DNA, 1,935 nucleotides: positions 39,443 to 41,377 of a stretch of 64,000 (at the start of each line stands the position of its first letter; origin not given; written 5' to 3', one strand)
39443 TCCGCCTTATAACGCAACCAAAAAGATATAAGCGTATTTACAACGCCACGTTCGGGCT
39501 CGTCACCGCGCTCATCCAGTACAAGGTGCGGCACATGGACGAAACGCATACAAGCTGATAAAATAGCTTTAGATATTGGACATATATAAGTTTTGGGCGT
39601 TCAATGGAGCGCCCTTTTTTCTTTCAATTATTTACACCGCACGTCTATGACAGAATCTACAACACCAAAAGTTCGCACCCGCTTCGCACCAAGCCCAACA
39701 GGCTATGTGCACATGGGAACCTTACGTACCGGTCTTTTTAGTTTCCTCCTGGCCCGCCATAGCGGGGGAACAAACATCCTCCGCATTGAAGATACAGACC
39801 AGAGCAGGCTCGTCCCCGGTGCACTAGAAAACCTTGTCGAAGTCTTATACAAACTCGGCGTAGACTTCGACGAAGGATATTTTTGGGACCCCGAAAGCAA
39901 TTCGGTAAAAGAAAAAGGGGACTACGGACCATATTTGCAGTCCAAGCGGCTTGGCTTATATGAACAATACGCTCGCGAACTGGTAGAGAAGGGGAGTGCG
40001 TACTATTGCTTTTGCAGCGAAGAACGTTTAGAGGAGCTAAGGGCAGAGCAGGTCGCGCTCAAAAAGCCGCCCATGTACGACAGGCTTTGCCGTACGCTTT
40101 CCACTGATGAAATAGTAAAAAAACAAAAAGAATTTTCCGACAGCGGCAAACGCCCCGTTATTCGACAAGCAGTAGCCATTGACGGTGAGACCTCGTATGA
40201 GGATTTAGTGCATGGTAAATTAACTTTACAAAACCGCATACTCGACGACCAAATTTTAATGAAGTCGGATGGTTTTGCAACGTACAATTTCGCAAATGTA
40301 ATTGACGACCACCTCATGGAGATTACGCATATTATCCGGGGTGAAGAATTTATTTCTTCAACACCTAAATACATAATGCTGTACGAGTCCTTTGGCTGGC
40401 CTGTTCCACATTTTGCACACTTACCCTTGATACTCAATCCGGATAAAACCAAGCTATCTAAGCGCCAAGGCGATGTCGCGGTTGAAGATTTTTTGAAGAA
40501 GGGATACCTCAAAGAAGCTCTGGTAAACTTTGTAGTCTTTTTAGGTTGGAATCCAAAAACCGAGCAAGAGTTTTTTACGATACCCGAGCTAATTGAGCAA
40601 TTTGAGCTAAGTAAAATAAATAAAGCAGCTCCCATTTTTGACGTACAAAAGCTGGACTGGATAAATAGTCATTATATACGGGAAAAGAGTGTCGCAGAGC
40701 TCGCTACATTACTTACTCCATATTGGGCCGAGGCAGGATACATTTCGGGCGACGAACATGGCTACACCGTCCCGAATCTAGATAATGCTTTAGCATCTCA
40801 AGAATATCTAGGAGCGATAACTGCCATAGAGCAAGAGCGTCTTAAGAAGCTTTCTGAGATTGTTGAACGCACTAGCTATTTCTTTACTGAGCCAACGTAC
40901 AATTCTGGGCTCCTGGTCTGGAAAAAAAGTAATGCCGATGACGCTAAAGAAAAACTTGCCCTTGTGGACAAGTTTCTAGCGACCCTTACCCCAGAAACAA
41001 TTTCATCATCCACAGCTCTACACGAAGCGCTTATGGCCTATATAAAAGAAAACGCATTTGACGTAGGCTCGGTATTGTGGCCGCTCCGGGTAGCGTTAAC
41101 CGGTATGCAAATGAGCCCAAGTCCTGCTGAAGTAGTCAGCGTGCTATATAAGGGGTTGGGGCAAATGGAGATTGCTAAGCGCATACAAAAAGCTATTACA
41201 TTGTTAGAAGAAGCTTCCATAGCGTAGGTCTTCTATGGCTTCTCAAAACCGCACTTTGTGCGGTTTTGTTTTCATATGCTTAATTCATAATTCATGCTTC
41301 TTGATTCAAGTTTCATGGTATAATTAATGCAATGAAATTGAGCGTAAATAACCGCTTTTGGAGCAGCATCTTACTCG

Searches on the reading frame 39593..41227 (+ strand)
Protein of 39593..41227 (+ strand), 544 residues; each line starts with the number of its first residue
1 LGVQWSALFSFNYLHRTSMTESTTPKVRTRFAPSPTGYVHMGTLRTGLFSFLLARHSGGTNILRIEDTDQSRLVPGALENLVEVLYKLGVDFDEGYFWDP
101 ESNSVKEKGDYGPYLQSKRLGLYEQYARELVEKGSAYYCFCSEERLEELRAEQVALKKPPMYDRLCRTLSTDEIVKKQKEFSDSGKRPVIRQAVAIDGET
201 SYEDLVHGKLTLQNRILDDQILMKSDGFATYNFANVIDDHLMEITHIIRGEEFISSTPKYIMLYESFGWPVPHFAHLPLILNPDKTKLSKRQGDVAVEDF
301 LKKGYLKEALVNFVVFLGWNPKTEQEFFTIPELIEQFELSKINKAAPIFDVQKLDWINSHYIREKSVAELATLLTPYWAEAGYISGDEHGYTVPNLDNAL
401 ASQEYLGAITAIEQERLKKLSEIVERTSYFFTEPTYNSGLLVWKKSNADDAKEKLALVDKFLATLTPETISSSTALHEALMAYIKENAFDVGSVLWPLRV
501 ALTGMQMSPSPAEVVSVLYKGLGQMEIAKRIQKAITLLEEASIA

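Call 21: search_protein_families(library=ncbifam, proteins=[window:39593-41227:+])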
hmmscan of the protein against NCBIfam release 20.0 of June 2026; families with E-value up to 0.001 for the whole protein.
window:39593-41227:+ (544 aa): 10 families
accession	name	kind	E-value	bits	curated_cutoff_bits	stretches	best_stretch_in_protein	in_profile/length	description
TIGR00464.1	gltX_bact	equivalog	1.1e-151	505.9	289.95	1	26-533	1-465/470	glutamate--tRNA ligase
TIGR03838.1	queuosine_YadB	equivalog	5.3e-60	203.1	276.7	1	28-325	2-263/272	tRNA glutamyl-Q(34) synthetase GluQRS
NF004314.0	PRK05710.1-3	equivalog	6.8e-58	196.4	256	1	24-342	4-287/297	tRNA glutamyl-Q(34) synthetase GluQRS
NF004315.1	PRK05710.1-4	equivalog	7.8e-55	186.2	250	1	29-310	1-270/274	tRNA glutamyl-Q(34) synthetase GluQRS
NF004313.0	PRK05710.1-2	equivalog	1.4e-43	149.2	380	1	26-310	4-264/299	tRNA glutamyl-Q(34) synthetase GluQRS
NF004312.0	PRK05710.1-1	equivalog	3.9e-42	144.7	453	1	23-334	10-279/306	tRNA glutamyl-Q(34) synthetase GluQRS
NF003169.0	PRK04156.1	equivalog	1.1e-35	123.4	516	1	21-278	96-330/567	glutamate--tRNA ligase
TIGR00463.1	gltX_arch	equivalog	4.6e-31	108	401.75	1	22-282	89-324/560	glutamate--tRNA ligase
TIGR00440.1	glnS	equivalog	1.9e-13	50.2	425.8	1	27-305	1-259/524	glutamine--tRNA ligase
NF011291.0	PRK14703.1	equivalog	2.3e-13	49.3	681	1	21-256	26-241/769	glutamine--tRNA ligase/YqeY domain fusion protein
